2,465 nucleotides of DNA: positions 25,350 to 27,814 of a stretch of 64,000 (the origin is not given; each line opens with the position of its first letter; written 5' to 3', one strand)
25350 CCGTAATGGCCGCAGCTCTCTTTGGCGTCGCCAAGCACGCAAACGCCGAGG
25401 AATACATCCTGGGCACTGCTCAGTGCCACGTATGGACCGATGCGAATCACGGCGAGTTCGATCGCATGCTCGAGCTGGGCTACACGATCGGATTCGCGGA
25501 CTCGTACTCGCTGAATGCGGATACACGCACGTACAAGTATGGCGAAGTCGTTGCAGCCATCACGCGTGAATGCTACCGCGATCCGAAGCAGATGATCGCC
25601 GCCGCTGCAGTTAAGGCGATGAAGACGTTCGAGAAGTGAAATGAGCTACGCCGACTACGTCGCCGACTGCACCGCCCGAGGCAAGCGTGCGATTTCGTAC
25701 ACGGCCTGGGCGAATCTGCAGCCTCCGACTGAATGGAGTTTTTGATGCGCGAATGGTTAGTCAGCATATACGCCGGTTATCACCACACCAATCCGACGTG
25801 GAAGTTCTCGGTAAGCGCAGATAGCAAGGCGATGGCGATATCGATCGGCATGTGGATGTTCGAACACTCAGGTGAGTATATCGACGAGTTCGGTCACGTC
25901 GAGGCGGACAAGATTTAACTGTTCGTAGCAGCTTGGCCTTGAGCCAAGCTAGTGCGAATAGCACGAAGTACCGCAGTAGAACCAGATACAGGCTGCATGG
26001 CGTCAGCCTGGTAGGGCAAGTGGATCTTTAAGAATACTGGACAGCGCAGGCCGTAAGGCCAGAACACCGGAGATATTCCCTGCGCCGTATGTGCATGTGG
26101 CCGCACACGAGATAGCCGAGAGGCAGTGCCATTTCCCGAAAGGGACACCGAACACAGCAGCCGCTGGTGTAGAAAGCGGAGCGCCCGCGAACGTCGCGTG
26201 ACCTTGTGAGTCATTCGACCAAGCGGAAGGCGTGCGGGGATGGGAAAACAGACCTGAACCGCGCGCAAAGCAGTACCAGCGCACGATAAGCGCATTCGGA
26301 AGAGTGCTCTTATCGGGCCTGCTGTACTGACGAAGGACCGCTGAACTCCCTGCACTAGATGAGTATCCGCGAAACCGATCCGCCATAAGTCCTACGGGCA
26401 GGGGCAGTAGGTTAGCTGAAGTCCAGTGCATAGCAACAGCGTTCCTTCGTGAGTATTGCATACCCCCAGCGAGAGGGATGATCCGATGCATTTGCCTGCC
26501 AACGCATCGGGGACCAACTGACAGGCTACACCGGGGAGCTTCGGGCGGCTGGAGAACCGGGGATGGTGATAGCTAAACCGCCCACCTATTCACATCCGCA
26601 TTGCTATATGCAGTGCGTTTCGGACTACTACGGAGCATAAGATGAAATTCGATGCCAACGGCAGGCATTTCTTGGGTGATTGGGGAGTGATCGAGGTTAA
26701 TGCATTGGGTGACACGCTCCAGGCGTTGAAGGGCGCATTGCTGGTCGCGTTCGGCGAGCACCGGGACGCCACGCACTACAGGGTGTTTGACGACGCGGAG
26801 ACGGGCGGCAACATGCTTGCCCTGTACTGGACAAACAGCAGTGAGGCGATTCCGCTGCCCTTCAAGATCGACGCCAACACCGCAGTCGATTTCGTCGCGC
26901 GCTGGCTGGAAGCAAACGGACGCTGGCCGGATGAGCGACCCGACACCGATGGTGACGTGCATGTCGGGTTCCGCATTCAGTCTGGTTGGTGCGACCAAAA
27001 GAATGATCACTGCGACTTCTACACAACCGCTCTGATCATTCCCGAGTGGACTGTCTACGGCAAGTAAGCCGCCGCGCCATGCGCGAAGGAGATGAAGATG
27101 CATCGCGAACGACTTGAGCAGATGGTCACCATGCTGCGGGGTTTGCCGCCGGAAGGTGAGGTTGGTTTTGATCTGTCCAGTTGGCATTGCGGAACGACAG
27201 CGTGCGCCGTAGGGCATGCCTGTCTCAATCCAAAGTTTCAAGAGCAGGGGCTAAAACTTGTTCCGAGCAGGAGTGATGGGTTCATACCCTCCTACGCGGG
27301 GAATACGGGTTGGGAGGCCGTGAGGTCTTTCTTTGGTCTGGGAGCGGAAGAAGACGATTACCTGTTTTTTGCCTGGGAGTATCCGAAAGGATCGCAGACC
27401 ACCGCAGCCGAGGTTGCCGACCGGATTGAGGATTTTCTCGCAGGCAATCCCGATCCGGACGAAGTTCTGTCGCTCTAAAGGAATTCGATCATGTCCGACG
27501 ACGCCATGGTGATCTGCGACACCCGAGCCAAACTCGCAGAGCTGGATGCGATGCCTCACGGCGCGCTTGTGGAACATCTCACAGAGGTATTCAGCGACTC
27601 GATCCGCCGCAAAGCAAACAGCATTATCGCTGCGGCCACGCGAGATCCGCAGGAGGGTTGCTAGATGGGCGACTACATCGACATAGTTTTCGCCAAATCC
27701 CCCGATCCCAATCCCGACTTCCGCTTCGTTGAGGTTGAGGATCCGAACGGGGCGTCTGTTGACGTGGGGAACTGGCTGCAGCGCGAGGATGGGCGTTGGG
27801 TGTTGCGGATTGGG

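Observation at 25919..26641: About 720-nt ORF-free, densely base-paired segment next to the immunity region: candidate large ornate ncRNA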

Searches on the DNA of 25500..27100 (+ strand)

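Call 4: search_rna_families(source=window, start=25500, end=27100, threshold=evalue, max_evalue=10, show_alignments=3)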
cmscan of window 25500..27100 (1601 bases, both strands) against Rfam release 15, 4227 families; matches with E-value up to 10: 0.
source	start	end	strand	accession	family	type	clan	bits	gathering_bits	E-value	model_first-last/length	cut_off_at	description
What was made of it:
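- On GOLLD / ROOL / OLE / raiA / HEARO and every other Rfam 15 family: Window 25500-27100 at E<=10 gave 0 hits (call 4).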

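Call 8: search_dna_similar(query=window:25919-26641:+, collection=phages, mode=distant, max_rows=40)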
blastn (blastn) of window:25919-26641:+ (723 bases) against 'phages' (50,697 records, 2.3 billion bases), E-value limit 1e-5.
No match.

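Call 9: search_dna_similar(query=window:25919-26641:+, collection=plasmids, mode=distant, max_rows=30)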
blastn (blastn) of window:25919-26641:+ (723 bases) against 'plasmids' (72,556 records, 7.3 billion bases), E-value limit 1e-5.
No match.
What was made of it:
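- Tried and rejected: BLASTN of the segment against GenBank phages and PLSDB plasmids found no match (calls 8, 9).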

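Call 96: search_rna_families(sources=[L004, L005, L006, L007, L008, L010, L011, L013, L014, L095, L096], threshold=gathering)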
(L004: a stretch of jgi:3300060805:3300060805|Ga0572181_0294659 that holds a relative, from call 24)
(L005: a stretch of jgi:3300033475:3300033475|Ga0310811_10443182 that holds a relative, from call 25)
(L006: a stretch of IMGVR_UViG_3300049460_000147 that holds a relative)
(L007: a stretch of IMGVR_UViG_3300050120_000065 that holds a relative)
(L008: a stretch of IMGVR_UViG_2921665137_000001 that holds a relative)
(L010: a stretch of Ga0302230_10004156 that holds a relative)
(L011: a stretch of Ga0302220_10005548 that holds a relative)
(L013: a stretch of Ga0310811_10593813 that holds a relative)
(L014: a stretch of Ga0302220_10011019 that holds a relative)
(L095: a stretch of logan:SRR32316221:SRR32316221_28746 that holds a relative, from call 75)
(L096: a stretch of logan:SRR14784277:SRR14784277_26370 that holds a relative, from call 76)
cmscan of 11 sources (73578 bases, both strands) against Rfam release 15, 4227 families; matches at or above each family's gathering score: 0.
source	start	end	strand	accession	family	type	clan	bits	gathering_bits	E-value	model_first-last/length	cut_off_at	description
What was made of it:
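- On GOLLD / ROOL / OLE / raiA / HEARO and every other Rfam 15 family: Eleven family loci at gathering score gave 0 hits (call 96).
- Closest known: GOLLD and ROOL. Different: No sequence or structure match to either covariance model, even at E<=10 (calls 4, 96).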

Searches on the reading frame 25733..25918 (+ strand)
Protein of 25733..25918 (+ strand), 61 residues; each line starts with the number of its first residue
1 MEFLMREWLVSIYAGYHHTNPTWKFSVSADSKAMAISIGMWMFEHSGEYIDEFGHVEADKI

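Call 10: search_protein_families(library=phrogs, proteins=[window:25733-25918:+], max_evalue=0.01)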
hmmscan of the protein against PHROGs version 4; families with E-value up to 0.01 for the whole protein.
window:25733-25918:+ (61 aa): 0 families

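Call 11: search_protein_families(library=pfam, proteins=[window:25733-25918:+], max_evalue=0.01)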
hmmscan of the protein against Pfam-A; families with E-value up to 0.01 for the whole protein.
window:25733-25918:+ (61 aa): 0 families

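Call 13: find_related_loci(query=window:25733-25918:+, collection=viral_contigs, flank=4000)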
Query window:25733-25918:+ (61 aa) in viral_contigs; peptide patterns used: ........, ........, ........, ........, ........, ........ (x = any residue, [..] = any of these).
7 stretches matched a pattern, but none encodes a relative of the query by tblastn (E <= 1e-3).
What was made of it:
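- Tried and rejected: The search through the upstream 61-aa gene found nothing in viral contigs (call 13).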

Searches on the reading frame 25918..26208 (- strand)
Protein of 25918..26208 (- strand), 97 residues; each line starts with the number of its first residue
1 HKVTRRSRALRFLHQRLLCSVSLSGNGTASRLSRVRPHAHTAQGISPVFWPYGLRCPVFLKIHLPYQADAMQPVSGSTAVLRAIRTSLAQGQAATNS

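Call 74: find_homologous_proteins(query=A7, max_evalue=1)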
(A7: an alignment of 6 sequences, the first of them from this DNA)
Query A7 (6 sequences) (97 aa, profile of the alignment): 3 proteins with E <= 1 among 5779 candidates.
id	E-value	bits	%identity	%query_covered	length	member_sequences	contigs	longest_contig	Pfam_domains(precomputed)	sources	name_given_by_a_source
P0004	4.6e-23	99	83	12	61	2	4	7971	-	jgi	-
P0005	1.5e-10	59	54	36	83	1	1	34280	-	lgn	-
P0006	3.0e-8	51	73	15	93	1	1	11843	-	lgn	-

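Call 75: find_encoding_contigs(protein=P0005, flank=10000)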
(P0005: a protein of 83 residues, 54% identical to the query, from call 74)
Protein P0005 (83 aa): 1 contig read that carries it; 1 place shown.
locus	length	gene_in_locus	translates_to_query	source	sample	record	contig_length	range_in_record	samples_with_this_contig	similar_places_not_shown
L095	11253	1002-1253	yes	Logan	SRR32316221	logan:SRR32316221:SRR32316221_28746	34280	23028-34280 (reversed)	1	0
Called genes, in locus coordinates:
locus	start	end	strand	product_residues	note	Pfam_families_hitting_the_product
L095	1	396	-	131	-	?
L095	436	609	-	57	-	-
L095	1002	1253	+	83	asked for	-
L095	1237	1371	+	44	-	-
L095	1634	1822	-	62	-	-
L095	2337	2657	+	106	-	-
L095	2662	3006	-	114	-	-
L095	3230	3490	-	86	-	-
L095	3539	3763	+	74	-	-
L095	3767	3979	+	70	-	-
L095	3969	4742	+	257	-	-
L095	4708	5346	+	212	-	-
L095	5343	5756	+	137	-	PF05772:NinB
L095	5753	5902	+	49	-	-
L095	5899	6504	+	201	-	PF05766:NinG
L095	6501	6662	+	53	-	-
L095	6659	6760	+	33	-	-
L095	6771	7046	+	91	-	-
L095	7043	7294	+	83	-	-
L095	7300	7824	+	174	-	-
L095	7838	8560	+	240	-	-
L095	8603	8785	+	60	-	-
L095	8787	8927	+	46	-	-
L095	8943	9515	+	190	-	-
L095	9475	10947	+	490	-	PF03237:Terminase_6N, PF17289:Terminase_6C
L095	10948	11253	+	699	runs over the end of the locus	PF16510:P22_portal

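Call 76: find_encoding_contigs(protein=P0006, flank=10000)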
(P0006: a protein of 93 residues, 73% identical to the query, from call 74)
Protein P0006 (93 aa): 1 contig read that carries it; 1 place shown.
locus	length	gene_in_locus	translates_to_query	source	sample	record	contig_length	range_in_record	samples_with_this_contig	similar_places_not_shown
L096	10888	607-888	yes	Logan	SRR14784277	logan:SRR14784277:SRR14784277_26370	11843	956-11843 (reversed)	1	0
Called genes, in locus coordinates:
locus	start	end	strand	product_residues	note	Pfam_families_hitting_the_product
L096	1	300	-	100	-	?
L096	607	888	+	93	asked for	-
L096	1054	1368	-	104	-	-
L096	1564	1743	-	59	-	-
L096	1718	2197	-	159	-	PF07022:Phage_CI_repr (weak)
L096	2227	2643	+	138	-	PF14549:P22_Cro, PF15943:YdaS_toxin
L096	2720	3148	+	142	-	-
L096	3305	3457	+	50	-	-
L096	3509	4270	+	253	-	PF01555:N6_N4_Mtase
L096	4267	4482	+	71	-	-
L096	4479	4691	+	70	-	-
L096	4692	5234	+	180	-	PF01844:HNH, PF14279:HNH_5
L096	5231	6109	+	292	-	-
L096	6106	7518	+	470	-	PF00772:DnaB, PF03796:DnaB_C, PF06745:ATPase, PF13481:AAA_25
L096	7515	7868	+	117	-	-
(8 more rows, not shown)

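Call 77: find_encoding_contigs(protein=P0004, flank=10000)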
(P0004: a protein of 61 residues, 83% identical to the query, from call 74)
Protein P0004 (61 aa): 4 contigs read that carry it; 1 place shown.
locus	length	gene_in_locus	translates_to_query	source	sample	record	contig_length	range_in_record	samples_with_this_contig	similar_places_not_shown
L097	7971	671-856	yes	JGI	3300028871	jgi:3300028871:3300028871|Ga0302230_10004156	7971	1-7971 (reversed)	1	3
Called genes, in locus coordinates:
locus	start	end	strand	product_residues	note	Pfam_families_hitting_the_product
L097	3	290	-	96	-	?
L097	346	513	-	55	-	-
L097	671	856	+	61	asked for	-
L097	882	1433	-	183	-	-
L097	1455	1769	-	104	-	-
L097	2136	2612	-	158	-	PF13443:HTH_26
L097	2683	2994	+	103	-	-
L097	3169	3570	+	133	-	-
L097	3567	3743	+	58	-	-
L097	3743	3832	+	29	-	-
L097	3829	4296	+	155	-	PF24443:DUF7562 (weak)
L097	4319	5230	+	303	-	PF07120:DUF1376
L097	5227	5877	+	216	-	PF20081:DUF6475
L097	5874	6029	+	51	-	-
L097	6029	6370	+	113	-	-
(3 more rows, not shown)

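Call 102: search_protein_families(library=pfam, proteins=[L095:2337-2657:+, L095:2662-3006:-], max_evalue=0.01)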
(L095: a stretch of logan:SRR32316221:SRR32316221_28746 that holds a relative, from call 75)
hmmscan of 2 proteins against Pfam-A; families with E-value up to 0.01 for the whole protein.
L095:2337-2657:+ (106 aa): 1 family
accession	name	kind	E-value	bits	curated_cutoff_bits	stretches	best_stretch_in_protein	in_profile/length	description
PF15943.11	YdaS_toxin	-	0.00013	22.1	30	1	53-96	23-65/65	Bacterial toxin YdaS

L095:2662-3006:- (114 aa): 0 families

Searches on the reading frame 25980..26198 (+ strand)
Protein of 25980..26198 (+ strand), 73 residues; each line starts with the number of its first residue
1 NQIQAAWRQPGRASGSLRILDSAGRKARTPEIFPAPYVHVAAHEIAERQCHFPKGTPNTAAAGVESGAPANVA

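Call 105: find_homologous_proteins(query=A13, max_evalue=1)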
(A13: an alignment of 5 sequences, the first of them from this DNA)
Query A13 (5 sequences): 716 candidates shared short words with the query, none scored E <= 1.
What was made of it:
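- Tried and rejected: A third translated-frame search (sense frame) found nothing (call 105).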

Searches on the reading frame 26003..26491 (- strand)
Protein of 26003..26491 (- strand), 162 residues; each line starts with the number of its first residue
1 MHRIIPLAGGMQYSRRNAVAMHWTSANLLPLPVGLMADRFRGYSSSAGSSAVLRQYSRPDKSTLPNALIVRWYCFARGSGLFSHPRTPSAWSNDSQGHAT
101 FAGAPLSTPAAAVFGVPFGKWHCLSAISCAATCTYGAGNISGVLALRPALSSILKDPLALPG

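Call 19: find_encoding_contigs(protein=window:26003-26491:-, flank=6000, max_places=10)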
Protein window:26003-26491:- (162 aa): no gene with exactly this product is on record in the collection.

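Call 23: find_homologous_proteins(query=window:26003-26491:-, max_evalue=0.01)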
Query window:26003-26491:- (162 aa): 3 proteins with E <= 0.01 among 272 candidates.
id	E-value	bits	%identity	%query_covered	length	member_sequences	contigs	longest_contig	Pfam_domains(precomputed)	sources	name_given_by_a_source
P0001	2.3e-103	361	100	100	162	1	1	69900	-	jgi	jgi:hypothetical protein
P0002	3.7e-24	104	43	90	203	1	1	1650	-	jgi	jgi:hypothetical protein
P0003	2.2e-21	95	90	32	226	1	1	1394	-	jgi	-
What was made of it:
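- Gene callers did annotate the antisense ORFs as hypothetical proteins in four metagenome contigs (calls 23, 74).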

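Call 24: find_encoding_contigs(protein=P0002, flank=6000)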
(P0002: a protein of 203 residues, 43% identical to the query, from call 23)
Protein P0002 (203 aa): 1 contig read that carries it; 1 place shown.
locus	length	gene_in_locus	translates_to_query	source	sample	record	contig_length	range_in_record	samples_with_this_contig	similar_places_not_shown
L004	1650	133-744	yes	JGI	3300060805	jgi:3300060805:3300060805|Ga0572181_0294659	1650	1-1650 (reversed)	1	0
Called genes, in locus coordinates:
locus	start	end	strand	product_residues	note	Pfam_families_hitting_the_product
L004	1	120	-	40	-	?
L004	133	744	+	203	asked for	-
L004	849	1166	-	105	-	-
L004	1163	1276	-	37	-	-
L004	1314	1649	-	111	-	?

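Call 25: find_encoding_contigs(protein=P0003, flank=6000)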
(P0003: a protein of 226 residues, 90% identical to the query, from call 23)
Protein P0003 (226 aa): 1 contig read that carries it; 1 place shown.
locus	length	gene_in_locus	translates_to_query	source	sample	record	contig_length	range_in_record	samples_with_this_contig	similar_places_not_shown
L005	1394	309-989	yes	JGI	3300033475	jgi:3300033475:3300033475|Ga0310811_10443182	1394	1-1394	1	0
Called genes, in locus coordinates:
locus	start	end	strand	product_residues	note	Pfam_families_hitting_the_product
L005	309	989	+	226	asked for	-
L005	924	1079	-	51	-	-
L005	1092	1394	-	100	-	?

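Call 26: find_encoding_contigs(protein=P0001, flank=10000)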
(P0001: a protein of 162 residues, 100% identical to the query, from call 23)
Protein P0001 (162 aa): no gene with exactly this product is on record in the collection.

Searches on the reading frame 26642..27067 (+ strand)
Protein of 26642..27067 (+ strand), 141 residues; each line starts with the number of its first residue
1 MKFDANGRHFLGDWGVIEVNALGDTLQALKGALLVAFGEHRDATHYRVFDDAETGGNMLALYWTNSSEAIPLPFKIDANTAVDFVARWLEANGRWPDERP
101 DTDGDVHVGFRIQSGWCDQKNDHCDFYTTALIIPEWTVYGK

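Call 10: search_protein_families(library=phrogs, proteins=[window:26642-27067:+], max_evalue=0.01)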
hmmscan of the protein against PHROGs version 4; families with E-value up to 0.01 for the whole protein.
window:26642-27067:+ (141 aa): 0 families

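Call 11: search_protein_families(library=pfam, proteins=[window:26642-27067:+], max_evalue=0.01)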
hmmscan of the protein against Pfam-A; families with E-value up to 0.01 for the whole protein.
window:26642-27067:+ (141 aa): 0 families

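Call 12: find_related_loci(query=window:26642-27067:+, collection=viral_contigs, flank=4000)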
Query window:26642-27067:+ (141 aa) in viral_contigs; peptide patterns used: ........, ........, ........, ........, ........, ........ (x = any residue, [..] = any of these).
19 stretches matched a pattern; 2 encode a relative of the query (tblastn E <= 1e-3); 2 distinct loci.
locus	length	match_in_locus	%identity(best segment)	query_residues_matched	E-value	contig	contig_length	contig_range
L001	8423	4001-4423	79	1-141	2e-78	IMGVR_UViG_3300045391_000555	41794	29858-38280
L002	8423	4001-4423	74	1-141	5e-74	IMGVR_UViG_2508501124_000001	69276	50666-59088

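Call 18: find_encoding_contigs(protein=window:26642-27067:+, flank=6000, max_places=10)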
Protein window:26642-27067:+ (141 aa): 2 contigs read that carry it; 1 place shown.
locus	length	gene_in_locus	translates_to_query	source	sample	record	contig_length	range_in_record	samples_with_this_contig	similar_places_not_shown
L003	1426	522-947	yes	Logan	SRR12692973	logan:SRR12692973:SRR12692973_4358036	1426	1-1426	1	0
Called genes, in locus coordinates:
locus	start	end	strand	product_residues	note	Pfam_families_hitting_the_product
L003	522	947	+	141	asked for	-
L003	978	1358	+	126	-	-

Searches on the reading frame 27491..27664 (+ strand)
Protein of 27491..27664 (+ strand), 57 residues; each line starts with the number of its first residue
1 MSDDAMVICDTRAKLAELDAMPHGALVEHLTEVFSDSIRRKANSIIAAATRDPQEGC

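Call 10: search_protein_families(library=phrogs, proteins=[window:27491-27664:+], max_evalue=0.01)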
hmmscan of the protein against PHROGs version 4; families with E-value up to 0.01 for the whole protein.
window:27491-27664:+ (57 aa): 1 family
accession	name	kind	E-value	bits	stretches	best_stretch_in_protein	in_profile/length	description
phrog_20909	-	unknown function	2.2e-05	25.2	1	14-52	7-38/43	-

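Call 11: search_protein_families(library=pfam, proteins=[window:27491-27664:+], max_evalue=0.01)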
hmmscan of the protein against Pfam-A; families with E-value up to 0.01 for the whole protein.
window:27491-27664:+ (57 aa): 0 families
